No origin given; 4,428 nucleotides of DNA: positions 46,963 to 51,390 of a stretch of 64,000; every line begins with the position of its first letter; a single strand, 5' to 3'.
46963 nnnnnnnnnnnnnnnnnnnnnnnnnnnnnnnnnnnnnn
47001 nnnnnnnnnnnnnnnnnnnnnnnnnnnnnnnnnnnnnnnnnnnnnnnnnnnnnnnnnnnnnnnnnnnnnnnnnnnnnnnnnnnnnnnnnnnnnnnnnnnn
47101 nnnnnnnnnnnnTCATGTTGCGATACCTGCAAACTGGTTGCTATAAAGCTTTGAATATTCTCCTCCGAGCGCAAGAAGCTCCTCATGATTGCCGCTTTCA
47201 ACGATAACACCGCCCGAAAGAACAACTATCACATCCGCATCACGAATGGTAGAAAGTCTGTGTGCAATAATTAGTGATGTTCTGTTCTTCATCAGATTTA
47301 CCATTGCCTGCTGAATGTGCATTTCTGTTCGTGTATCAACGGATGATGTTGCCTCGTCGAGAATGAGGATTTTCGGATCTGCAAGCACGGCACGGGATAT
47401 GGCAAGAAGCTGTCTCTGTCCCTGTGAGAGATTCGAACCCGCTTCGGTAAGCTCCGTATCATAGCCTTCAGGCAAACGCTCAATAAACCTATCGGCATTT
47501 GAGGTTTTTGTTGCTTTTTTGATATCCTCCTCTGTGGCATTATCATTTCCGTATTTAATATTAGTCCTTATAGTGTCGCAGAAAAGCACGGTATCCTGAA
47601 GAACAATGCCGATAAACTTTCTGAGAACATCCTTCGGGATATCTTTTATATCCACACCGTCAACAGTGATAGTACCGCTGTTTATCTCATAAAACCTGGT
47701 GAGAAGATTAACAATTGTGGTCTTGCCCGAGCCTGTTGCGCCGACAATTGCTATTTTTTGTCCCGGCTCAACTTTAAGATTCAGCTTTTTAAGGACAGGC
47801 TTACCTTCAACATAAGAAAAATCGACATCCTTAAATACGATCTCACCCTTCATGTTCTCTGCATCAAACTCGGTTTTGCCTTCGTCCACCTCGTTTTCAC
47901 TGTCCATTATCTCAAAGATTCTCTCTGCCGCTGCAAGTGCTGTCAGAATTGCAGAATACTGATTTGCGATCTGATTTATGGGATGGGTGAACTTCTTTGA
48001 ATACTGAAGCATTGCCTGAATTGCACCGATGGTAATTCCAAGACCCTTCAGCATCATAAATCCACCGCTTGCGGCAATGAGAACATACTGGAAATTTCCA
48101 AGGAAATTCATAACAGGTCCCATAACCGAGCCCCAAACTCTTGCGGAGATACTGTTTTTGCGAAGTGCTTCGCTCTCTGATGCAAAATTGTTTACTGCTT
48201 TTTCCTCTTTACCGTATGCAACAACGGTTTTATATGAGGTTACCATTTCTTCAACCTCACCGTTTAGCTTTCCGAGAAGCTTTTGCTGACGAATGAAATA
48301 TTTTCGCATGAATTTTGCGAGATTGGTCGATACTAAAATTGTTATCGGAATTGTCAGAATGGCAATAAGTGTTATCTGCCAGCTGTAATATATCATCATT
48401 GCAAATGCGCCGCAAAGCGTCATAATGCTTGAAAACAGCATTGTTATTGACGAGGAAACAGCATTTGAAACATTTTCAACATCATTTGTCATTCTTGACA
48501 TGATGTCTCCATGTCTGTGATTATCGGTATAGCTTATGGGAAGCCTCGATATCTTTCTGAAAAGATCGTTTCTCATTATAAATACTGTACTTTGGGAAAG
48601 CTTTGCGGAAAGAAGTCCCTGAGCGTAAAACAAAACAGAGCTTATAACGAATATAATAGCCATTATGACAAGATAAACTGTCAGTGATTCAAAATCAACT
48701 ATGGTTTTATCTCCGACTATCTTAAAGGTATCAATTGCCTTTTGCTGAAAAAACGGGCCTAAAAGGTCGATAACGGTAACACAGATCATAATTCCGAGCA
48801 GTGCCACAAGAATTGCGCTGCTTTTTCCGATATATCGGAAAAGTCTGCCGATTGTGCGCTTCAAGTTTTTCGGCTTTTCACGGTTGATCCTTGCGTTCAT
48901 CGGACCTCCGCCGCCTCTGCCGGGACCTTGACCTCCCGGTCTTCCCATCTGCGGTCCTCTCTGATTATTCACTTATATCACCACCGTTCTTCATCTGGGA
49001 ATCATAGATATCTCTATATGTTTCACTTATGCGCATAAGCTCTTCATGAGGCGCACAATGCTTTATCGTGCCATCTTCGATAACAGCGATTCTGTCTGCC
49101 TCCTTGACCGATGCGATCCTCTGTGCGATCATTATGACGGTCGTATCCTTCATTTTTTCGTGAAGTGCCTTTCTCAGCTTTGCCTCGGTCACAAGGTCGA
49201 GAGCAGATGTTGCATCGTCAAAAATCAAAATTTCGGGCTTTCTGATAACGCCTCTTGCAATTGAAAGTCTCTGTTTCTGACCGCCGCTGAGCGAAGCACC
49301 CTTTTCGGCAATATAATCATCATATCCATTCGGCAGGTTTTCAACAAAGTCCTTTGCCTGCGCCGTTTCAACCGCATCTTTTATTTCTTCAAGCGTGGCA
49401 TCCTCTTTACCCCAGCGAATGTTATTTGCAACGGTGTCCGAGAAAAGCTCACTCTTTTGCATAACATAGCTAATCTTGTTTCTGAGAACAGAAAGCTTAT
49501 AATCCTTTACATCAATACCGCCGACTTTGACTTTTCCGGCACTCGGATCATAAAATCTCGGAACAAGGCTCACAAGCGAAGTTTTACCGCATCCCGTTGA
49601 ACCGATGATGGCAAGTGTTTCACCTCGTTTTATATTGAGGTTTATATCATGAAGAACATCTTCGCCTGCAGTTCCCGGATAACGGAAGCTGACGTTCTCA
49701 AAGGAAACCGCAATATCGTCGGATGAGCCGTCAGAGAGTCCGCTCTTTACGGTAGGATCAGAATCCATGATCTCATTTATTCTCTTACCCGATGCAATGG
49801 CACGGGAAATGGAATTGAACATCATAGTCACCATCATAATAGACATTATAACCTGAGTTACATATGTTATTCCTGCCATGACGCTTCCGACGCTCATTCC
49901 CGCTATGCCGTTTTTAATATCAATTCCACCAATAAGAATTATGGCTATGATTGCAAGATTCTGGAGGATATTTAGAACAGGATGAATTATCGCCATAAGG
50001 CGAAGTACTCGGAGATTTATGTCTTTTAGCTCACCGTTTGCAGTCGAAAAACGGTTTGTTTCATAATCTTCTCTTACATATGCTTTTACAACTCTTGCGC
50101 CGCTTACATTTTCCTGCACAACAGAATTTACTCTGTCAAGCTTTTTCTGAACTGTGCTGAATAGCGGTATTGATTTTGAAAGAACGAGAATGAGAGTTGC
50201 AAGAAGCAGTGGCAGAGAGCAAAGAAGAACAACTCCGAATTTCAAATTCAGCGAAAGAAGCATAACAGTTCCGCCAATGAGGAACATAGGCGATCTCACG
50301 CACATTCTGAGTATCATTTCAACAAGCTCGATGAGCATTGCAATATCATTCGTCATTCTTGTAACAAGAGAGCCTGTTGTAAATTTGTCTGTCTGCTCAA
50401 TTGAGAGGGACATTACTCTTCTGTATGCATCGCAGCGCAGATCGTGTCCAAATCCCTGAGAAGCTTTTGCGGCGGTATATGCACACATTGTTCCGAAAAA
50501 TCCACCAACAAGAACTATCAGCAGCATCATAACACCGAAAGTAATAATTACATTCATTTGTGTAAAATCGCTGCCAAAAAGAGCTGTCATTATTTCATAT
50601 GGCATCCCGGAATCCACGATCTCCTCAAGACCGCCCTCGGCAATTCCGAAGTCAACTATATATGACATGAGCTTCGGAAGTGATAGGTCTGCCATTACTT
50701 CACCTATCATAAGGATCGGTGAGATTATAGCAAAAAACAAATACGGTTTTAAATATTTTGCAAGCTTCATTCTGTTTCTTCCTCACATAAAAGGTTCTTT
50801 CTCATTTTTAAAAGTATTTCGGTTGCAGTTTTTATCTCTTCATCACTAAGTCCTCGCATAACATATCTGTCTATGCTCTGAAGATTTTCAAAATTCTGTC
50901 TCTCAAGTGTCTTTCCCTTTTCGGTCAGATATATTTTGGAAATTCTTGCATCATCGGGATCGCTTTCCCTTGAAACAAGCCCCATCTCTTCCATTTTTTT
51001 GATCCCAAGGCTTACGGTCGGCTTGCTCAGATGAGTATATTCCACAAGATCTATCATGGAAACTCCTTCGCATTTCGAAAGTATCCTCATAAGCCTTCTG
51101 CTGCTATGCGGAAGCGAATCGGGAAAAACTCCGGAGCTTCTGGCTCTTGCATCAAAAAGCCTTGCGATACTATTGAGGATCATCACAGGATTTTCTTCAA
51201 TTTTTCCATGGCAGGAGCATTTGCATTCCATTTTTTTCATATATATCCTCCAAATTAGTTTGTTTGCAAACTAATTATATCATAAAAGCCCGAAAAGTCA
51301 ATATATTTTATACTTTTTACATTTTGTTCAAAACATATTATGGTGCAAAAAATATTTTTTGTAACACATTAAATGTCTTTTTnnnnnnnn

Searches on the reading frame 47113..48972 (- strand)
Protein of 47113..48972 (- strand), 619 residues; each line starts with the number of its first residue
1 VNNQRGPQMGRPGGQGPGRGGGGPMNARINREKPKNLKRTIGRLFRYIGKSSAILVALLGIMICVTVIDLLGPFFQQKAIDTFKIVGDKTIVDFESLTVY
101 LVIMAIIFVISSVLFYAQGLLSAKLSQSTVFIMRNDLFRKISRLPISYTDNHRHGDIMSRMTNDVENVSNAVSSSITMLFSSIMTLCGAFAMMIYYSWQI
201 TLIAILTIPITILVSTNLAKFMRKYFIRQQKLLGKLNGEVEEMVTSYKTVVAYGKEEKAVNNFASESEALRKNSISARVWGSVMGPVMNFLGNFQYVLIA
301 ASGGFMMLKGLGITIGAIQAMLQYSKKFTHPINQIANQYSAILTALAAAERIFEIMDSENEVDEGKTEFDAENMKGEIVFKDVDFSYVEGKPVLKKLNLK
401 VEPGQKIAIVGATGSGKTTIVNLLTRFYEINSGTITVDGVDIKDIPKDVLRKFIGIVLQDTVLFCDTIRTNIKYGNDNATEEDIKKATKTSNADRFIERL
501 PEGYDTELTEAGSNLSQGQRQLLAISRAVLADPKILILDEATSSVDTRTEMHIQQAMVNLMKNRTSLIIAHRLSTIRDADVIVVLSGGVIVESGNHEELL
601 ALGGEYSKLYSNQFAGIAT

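Call 11: search_protein_families(library=pfam, proteins=[window:47113-48972:-], max_evalue=0.001)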
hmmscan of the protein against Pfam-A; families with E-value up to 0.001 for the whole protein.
window:47113-48972:- (619 aa): 6 families
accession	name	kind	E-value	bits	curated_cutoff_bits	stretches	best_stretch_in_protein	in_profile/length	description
PF00664.28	ABC_membrane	-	1.6e-53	182.6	28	1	62-328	8-270/274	ABC transporter transmembrane region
PF00005.33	ABC_tran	-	4.4e-31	108.7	25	1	394-543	1-137/137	ABC transporter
PF13304.12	AAA_21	-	4.6e-05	24.1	27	0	501-569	226-295/304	AAA domain, putative AbiEii toxin, Type IV TA system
PF02463.25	SMC_N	-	7.2e-05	22.7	40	0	496-583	135-209/220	RecF/RecN/SMC N terminal domain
PF13401.12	AAA_22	-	8.1e-05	23.4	27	1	407-543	8-95/130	AAA domain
PF06472.20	ABC_membrane_2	-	0.00013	21.9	24.4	1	51-242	13-202/269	ABC transporter transmembrane region 2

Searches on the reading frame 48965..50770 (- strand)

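Call 11: search_protein_families(library=pfam, proteins=[window:48965-50770:-], max_evalue=0.001)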
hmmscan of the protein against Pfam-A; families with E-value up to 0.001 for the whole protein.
window:48965-50770:- (601 aa): 4 families
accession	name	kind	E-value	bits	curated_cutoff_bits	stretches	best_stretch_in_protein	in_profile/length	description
PF00664.28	ABC_membrane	-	6.7e-39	134.7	28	1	16-310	3-273/274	ABC transporter transmembrane region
PF00005.33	ABC_tran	-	6.1e-32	111.5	25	1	373-522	1-137/137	ABC transporter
PF02463.25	SMC_N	-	1.3e-06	28.4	40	1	475-564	135-211/220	RecF/RecN/SMC N terminal domain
PF09818.15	ABC_ATPase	-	0.00036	20.1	23.2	0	466-561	131-224/283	P-loop domain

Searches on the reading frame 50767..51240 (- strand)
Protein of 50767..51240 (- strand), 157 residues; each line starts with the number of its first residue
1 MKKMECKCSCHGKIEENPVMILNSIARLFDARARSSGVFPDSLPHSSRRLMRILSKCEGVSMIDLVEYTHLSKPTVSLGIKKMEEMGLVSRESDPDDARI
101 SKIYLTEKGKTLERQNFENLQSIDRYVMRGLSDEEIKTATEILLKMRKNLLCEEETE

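Call 11: search_protein_families(library=pfam, proteins=[window:50767-51240:-], max_evalue=0.001)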
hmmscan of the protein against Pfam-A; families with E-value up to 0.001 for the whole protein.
window:50767-51240:- (157 aa): 6 families
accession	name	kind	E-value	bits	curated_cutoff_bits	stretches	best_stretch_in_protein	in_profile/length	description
PF01047.28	MarR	-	7.9e-11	42.1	24.6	1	48-100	6-58/59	MarR family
PF12802.13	MarR_2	-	1.6e-10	41.5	27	1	55-100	15-61/61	MarR family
PF13463.12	HTH_27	-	1.6e-06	28.7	22.2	1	59-109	18-68/68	Winged helix DNA-binding domain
PF22381.2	Staph_reg_Sar_Rot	-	4.8e-06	27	27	1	51-112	20-81/85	Transcriptional regulator SarA/Rot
PF13412.12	HTH_24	-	2.1e-05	24.4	21.9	1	47-89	5-47/48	Winged helix-turn-helix DNA-binding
PF01022.26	HTH_5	-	3.1e-05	24.2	22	1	49-90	6-46/47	Bacterial regulatory protein, arsR family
